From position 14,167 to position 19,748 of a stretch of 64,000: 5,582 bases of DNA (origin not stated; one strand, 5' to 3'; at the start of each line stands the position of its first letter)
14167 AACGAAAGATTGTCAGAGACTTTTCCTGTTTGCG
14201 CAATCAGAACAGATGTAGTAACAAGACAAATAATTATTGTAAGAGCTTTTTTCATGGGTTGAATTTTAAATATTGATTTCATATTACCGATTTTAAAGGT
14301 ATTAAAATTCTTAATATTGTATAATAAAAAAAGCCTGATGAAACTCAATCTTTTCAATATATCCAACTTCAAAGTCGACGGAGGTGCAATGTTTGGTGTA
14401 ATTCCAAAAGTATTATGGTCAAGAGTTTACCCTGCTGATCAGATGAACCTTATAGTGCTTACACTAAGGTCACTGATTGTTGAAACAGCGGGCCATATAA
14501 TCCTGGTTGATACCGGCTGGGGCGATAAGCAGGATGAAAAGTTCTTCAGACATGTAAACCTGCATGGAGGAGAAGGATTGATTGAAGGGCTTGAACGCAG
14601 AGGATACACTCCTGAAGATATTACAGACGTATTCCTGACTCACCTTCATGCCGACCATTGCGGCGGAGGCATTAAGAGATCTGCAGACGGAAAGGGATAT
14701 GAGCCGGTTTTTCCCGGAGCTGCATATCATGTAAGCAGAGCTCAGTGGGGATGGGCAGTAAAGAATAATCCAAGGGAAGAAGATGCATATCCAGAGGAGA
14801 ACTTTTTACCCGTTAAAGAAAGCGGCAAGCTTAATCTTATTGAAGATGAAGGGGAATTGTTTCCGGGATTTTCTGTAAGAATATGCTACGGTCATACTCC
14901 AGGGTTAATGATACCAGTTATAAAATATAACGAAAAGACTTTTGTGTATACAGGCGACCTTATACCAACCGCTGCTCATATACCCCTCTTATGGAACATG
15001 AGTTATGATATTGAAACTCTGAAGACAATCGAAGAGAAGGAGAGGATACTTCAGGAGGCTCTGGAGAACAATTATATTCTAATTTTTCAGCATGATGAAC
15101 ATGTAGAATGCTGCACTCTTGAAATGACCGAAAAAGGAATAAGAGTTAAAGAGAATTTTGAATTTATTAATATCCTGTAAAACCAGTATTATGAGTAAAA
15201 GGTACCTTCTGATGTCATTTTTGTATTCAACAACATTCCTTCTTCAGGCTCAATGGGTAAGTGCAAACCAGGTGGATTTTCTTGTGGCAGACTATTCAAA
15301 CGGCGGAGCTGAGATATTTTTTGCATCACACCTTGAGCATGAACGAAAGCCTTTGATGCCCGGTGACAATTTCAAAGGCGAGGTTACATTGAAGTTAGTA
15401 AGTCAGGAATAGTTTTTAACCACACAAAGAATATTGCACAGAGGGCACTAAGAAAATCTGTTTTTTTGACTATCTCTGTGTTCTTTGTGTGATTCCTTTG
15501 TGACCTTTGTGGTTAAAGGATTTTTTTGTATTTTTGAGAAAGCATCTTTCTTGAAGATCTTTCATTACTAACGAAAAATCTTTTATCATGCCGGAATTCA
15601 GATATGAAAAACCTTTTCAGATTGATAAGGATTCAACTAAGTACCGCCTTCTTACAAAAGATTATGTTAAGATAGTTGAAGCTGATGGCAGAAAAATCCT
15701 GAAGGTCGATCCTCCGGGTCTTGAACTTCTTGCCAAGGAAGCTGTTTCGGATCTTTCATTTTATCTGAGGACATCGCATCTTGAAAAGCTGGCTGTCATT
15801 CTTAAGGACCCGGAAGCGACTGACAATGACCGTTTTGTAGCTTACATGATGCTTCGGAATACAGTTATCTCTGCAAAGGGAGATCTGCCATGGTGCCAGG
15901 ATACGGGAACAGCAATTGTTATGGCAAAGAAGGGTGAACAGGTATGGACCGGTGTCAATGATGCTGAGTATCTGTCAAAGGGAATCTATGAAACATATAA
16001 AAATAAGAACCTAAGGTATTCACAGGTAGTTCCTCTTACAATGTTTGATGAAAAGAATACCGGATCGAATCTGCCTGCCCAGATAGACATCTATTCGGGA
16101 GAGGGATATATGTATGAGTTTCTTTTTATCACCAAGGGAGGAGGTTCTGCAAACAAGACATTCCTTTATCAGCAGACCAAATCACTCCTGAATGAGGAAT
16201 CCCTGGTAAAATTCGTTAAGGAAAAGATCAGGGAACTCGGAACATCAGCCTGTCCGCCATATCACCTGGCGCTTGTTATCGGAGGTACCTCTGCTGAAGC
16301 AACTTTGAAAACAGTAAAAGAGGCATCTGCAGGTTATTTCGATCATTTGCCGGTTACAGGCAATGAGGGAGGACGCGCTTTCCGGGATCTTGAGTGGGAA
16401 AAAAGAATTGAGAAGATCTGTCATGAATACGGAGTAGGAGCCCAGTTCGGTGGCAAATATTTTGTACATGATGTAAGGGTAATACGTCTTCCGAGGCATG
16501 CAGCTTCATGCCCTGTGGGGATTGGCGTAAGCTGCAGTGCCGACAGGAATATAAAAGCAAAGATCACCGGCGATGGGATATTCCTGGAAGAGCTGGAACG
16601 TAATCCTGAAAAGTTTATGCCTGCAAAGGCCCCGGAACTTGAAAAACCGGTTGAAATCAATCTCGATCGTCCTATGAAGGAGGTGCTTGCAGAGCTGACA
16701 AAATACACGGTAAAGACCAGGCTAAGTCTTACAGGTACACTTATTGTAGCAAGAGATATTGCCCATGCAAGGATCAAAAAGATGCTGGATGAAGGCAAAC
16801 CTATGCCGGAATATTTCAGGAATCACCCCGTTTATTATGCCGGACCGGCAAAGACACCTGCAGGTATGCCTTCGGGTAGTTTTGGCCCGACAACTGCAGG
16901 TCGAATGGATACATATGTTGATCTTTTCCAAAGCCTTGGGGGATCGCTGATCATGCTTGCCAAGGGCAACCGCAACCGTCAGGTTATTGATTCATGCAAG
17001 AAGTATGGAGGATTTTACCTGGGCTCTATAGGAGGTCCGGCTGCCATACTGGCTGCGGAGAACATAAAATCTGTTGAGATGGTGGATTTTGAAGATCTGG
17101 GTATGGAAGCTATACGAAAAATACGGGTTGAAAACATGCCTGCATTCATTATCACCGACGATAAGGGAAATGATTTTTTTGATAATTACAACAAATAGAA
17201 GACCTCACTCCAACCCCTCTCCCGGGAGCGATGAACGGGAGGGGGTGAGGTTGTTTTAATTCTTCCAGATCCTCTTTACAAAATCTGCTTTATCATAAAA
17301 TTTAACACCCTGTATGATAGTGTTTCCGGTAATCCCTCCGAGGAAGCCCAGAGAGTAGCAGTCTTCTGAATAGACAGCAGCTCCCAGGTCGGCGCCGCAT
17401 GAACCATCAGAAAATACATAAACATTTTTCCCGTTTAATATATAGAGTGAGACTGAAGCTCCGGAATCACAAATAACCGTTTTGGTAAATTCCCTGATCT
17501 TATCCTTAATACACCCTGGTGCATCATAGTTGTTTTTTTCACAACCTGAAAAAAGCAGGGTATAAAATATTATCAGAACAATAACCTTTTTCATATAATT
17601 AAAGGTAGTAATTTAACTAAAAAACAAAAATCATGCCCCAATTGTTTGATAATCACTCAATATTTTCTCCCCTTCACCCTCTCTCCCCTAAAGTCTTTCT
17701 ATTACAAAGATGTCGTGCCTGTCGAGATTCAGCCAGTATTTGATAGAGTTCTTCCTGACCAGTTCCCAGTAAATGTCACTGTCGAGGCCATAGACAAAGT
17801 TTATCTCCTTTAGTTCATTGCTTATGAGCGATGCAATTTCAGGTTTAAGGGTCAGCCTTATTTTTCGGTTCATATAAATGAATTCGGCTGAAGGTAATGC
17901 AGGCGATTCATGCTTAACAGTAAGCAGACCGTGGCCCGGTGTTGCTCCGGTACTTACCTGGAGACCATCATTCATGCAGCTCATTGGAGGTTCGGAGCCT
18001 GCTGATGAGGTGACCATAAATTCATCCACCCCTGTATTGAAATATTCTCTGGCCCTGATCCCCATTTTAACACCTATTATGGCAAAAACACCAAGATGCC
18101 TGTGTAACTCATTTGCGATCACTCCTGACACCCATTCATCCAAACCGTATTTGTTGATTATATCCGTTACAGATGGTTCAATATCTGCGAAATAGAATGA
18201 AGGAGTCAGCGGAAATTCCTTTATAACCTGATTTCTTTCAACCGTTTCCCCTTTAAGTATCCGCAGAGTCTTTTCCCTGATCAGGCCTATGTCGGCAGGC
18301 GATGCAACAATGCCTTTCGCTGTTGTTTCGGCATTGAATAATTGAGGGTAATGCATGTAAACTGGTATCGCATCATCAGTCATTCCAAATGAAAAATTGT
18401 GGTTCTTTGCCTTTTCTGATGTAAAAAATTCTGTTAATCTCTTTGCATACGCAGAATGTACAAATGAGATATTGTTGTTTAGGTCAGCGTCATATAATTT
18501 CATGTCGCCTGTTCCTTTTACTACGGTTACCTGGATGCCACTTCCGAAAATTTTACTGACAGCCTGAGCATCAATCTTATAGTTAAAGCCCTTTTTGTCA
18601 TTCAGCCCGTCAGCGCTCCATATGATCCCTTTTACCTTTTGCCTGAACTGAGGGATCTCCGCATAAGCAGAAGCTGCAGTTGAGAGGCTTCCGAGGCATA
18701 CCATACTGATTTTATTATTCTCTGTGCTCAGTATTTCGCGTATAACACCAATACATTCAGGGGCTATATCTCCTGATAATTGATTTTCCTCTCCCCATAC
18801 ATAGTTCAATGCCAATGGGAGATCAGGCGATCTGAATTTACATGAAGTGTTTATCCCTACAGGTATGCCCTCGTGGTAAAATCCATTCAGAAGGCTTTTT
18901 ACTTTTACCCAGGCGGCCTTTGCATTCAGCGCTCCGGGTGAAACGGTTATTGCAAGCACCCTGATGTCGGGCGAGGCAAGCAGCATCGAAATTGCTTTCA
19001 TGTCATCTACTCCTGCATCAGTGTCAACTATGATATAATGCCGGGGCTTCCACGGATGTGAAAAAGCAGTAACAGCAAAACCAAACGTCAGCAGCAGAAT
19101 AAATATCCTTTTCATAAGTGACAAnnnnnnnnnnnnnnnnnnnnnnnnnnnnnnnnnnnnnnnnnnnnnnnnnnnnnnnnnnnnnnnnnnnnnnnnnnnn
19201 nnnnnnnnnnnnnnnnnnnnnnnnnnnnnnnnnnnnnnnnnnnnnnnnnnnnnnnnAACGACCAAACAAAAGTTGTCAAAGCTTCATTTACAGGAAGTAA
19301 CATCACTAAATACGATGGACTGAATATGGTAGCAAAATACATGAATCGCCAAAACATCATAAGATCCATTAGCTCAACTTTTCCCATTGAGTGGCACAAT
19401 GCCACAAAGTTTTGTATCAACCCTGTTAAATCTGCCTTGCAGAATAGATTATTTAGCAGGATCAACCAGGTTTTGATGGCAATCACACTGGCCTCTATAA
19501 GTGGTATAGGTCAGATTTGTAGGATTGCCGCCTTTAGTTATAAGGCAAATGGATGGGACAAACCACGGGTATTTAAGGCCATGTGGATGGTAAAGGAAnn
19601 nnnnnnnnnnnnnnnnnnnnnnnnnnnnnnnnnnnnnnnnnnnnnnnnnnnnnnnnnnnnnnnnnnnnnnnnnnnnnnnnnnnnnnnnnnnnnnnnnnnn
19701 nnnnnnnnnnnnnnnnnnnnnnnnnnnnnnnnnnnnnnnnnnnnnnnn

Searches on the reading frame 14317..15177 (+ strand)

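Call 7: search_protein_families(library=pfam, proteins=[window:14317-15177:+], max_evalue=0.001)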
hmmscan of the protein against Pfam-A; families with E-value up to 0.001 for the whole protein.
window:14317-15177:+ (287 aa): 2 families
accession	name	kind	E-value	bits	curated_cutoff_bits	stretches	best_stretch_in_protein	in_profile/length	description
PF00753.33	Lactamase_B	-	4.3e-19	69.7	22.7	1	53-226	9-161/196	Metallo-beta-lactamase superfamily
PF12706.13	Lactamase_B_2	-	1.1e-05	25.5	27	1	62-222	3-150/200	Beta-lactamase superfamily domain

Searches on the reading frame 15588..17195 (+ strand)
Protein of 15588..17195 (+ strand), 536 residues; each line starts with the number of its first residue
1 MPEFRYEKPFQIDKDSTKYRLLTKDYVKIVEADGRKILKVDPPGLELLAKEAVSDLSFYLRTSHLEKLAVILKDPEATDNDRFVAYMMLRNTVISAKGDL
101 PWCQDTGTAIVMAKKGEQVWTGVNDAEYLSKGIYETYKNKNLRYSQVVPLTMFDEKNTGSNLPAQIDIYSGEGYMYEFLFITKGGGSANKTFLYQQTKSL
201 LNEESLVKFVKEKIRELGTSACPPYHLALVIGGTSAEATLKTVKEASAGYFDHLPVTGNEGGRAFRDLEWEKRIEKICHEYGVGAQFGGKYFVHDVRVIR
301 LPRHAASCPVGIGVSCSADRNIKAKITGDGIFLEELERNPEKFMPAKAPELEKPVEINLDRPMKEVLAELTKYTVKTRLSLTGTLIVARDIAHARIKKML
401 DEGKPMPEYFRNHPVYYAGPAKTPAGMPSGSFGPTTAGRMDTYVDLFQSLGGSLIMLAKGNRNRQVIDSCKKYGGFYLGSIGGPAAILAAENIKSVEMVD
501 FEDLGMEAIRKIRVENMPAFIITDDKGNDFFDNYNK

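Call 7: search_protein_families(library=pfam, proteins=[window:15588-17195:+], max_evalue=0.001)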
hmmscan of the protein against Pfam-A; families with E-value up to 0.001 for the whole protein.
window:15588-17195:+ (536 aa): 2 families
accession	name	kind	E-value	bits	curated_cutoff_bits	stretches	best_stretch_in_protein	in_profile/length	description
PF05683.17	Fumerase_C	-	1.5e-81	273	22.2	1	330-533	1-204/205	Fumarase C-terminus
PF05681.19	Fumerase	-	1.3e-76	257.9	25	1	49-324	4-269/270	Fumarate hydratase (Fumerase)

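Call 101: find_homologous_proteins(query=window:15588-17195:+, max_evalue=1e-50)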
Query window:15588-17195:+ (536 aa): 8000 proteins with E <= 1e-50 among 8000 candidates; the best 120 are listed.
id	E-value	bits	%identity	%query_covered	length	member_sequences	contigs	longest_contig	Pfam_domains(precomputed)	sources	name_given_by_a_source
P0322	0.0e+0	1372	75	98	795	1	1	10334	PF05683.18,PF05681.20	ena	-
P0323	0.0e+0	1226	100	100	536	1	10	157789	PF05683.18,PF05681.20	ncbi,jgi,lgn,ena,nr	ncbi:MAG: fumarate hydratase [Bacteroidetes bacterium GWE2_41_25]|nr:MAG: fumarate hydratase [Bacter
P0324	0.0e+0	1225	100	100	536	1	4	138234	PF05683.18,PF05681.20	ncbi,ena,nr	ncbi:MAG: fumarate hydratase [Bacteroidetes bacterium GWF2_41_9]|nr:MAG: fumarate hydratase [Bactero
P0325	0.0e+0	1152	93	100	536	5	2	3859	PF05683.18,PF05681.20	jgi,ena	jgi:fumarate hydratase class I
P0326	0.0e+0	1146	92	100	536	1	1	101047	PF05683.18,PF05681.20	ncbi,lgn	-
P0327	0.0e+0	1144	92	100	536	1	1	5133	PF05683.18,PF05681.20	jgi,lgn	jgi:fumarate hydratase class I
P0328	0.0e+0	1142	92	100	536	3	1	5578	PF05683.18,PF05681.20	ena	-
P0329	0.0e+0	1138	92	100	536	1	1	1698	PF05683.18,PF05681.20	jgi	jgi:fumarate hydratase class I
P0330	0.0e+0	1135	92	100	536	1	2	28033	PF05683.18,PF05681.20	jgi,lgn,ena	-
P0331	0.0e+0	1135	92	100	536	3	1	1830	PF05683.18,PF05681.20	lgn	-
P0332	0.0e+0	1126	90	100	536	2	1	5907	PF05683.18,PF05681.20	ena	-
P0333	0.0e+0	1125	90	100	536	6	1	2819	PF05683.18,PF05681.20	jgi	-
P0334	0.0e+0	1117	89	100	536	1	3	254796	PF05683.18,PF05681.20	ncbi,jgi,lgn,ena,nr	ncbi:MAG TPA: fumarate hydratase [Bacteroidales bacterium]|nr:fumarate hydratase [Bacteroidales bact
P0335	0.0e+0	1115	89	100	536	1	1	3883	PF05683.18,PF05681.20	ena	-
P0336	0.0e+0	1115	89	100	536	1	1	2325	PF05683.18,PF05681.20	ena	-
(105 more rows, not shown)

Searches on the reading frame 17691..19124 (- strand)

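Call 7: search_protein_families(library=pfam, proteins=[window:17691-19124:-], max_evalue=0.001)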
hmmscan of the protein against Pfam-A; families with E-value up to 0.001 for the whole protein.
window:17691-19124:- (478 aa): 2 families
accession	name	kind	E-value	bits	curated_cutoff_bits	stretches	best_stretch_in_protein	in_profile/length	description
PF01156.24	IU_nuc_hydro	-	6.6e-21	75.7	34.2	1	31-265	1-252/297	Inosine-uridine preferring nucleoside hydrolase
PF02663.19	FmdE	-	3.8e-12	46.8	22.9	1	340-473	1-132/133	FmdE, Molybdenum formylmethanofuran dehydrogenase operon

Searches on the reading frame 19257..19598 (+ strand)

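Call 26: search_protein_families(library=pfam, proteins=[window:19257-19598:+], max_evalue=10)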
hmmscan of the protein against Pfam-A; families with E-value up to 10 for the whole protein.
seq(114 aa): 2 families
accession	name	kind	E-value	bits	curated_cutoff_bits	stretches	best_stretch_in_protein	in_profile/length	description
PF13701.12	DDE_Tnp_1_4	-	0.012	14.4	34.7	1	3-68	5-68/435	Transposase DDE domain group 1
PF19985.4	DUF6421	-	0.13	11.3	25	1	6-79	295-369/437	Family of unknown function (DUF6421)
